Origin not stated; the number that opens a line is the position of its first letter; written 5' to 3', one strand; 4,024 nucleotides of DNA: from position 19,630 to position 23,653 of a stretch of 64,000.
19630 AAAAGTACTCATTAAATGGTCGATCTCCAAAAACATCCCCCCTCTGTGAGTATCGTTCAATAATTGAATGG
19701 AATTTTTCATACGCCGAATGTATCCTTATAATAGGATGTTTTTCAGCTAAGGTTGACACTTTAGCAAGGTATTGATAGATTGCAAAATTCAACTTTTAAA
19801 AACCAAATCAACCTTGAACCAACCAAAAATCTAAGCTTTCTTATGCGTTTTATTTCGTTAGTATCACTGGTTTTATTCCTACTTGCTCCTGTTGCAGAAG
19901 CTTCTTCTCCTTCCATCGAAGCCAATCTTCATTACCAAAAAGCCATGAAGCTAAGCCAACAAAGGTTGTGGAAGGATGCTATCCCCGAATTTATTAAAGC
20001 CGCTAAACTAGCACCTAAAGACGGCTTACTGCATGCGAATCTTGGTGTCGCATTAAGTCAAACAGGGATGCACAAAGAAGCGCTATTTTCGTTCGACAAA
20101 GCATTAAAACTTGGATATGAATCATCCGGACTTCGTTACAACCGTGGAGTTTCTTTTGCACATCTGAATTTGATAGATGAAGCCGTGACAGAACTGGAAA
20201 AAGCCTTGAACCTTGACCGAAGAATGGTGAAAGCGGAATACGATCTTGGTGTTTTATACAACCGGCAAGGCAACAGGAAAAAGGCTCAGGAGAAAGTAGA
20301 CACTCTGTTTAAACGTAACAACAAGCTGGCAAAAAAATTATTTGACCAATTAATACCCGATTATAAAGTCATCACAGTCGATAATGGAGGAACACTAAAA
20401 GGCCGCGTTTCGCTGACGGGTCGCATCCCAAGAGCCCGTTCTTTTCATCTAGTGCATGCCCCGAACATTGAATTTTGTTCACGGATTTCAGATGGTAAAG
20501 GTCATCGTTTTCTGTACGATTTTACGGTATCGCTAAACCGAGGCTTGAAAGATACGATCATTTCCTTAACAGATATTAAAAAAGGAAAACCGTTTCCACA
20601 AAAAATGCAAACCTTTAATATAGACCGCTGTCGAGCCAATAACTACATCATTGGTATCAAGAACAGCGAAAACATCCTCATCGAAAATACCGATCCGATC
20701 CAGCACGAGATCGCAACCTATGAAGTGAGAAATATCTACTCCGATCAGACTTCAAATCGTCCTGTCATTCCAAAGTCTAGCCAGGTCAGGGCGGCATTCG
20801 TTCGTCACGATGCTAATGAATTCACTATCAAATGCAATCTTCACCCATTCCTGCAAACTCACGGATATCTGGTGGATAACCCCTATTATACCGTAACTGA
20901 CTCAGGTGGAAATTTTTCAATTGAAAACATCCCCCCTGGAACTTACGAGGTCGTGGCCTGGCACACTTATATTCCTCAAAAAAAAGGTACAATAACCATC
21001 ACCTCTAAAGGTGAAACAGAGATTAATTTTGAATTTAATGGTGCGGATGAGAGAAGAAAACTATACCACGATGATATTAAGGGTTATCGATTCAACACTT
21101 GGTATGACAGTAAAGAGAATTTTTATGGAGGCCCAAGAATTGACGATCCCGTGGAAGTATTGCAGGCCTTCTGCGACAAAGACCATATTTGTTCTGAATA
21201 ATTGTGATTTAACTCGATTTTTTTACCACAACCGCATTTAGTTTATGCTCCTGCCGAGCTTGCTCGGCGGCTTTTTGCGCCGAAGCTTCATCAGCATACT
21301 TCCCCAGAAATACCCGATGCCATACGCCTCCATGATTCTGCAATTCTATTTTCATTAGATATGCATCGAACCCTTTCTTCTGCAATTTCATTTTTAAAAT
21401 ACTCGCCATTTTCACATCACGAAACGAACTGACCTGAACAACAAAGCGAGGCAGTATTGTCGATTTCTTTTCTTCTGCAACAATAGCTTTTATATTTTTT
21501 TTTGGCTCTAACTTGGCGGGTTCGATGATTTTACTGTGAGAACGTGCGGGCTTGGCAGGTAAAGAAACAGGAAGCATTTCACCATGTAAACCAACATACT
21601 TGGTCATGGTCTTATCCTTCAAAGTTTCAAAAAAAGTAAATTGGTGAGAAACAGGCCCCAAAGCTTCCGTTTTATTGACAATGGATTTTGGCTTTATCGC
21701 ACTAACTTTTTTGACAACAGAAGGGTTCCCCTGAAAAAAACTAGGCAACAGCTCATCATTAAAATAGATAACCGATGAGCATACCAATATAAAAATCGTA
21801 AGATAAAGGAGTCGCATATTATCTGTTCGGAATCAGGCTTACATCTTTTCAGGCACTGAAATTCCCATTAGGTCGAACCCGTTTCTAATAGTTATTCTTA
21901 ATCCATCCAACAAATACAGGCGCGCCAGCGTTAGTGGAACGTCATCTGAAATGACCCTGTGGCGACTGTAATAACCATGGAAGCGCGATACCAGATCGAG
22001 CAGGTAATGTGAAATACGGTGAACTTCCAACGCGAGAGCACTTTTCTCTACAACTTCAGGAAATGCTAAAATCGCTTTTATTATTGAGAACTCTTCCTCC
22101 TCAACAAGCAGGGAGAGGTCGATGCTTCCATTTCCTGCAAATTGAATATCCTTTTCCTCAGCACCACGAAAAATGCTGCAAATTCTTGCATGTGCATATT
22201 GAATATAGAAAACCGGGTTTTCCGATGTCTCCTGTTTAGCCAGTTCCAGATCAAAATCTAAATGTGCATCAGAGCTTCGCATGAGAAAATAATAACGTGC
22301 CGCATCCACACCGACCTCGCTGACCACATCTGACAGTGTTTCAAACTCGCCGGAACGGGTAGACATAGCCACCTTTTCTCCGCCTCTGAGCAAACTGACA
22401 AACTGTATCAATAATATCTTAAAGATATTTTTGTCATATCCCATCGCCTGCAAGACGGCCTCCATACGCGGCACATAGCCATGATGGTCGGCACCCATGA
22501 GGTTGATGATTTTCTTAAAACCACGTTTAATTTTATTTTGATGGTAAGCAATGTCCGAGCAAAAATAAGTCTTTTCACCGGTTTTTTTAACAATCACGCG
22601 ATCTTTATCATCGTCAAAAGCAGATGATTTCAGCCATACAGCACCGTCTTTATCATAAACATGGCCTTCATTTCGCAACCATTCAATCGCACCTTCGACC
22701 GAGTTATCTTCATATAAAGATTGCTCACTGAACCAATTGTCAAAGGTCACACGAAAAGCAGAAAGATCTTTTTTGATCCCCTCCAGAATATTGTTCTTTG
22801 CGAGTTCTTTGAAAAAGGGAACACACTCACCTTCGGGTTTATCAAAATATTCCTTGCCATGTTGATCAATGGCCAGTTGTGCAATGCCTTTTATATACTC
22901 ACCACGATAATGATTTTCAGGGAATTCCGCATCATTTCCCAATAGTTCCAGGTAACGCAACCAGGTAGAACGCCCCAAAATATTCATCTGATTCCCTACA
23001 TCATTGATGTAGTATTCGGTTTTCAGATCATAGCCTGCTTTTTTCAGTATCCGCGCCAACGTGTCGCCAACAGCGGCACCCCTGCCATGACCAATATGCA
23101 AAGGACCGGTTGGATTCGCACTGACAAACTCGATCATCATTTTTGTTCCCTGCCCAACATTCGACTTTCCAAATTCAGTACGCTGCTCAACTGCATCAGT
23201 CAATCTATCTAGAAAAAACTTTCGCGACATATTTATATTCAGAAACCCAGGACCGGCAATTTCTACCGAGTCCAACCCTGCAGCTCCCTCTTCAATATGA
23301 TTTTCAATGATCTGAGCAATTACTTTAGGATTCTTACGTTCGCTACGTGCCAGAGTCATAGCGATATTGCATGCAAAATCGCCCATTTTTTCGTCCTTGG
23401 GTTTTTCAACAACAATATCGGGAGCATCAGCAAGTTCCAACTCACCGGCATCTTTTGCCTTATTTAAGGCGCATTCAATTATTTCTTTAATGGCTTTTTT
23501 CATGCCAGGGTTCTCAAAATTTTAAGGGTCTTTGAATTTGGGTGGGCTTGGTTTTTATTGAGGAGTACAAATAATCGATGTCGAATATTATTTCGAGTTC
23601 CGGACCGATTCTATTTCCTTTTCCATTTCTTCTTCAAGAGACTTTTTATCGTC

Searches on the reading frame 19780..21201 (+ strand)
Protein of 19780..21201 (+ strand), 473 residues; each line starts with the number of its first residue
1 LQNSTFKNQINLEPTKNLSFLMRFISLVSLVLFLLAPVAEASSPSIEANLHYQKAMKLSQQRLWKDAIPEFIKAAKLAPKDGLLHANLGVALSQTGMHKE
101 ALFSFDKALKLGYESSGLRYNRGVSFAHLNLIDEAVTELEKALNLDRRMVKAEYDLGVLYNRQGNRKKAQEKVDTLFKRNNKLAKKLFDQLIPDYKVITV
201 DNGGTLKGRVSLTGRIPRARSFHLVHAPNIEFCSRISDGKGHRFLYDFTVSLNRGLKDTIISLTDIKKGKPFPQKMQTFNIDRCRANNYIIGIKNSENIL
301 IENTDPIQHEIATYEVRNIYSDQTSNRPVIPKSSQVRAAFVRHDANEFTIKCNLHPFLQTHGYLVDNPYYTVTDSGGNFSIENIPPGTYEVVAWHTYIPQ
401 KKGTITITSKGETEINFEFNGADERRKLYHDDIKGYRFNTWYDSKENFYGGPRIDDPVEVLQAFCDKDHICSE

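Call 79: search_protein_families(library=pfam, proteins=[window:19780-21201:+], max_evalue=0.000001)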
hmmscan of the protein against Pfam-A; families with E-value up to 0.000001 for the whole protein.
window:19780-21201:+ (473 aa): 8 families
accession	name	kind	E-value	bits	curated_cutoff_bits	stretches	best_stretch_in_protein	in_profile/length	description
PF00515.34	TPR_1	-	3.1e-13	49.4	27.8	0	85-111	4-30/34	Tetratricopeptide repeat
PF07719.23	TPR_2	-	3.6e-12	45.8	27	0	84-111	3-30/34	Tetratricopeptide repeat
PF13414.12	TPR_11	-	5.7e-09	36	26.8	0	132-164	10-42/42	TPR repeat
PF14686.12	fn3_3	-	2.3e-08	34.1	24.4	1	369-413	27-73/75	Polysaccharide lyase family 4, domain II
PF13181.12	TPR_8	-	3.3e-08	33.5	25.7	0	86-111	5-30/34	Tetratricopeptide repeat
PF13620.12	CarboxypepD_reg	-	8.7e-08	32.9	32.3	1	369-418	30-80/82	Carboxypeptidase regulatory-like domain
PF14559.12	TPR_19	-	4.9e-07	30.4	25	0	133-181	8-56/68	Tetratricopeptide repeat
PF13432.12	TPR_16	-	6.4e-07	30.1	32.7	0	53-110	2-59/65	Tetratricopeptide repeat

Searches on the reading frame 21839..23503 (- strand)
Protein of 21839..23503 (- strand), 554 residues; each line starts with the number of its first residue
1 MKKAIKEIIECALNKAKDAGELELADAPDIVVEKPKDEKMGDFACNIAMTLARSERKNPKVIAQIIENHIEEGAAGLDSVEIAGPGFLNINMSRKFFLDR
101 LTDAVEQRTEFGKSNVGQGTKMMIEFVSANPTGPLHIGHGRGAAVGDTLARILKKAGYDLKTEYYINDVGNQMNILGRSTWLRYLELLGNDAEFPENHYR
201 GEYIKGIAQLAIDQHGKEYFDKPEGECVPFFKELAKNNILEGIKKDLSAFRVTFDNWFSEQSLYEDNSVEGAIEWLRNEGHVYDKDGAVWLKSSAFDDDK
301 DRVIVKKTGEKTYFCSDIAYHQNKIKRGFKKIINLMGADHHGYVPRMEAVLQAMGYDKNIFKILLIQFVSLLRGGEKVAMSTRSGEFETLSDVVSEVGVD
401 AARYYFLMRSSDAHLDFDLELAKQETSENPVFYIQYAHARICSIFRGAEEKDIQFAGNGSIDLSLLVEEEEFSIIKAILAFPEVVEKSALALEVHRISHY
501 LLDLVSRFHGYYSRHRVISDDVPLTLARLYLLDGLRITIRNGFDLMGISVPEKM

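Call 79: search_protein_families(library=pfam, proteins=[window:21839-23503:-], max_evalue=0.000001)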
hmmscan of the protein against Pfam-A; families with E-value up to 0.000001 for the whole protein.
window:21839-23503:- (554 aa): 3 families
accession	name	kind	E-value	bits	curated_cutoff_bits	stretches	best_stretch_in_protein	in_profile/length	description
PF05746.21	DALR_1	-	2.7e-32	111.8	22.3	1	434-554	1-117/117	DALR anticodon binding domain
PF00750.26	tRNA-synt_1d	-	1.7e-23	83.6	23.3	1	109-397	10-298/349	tRNA synthetases class I (R), catalytic domain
PF03485.21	Arg_tRNA_synt_N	-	1e-22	80.9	21.5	1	4-91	2-84/85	Arginyl tRNA synthetase N terminal domain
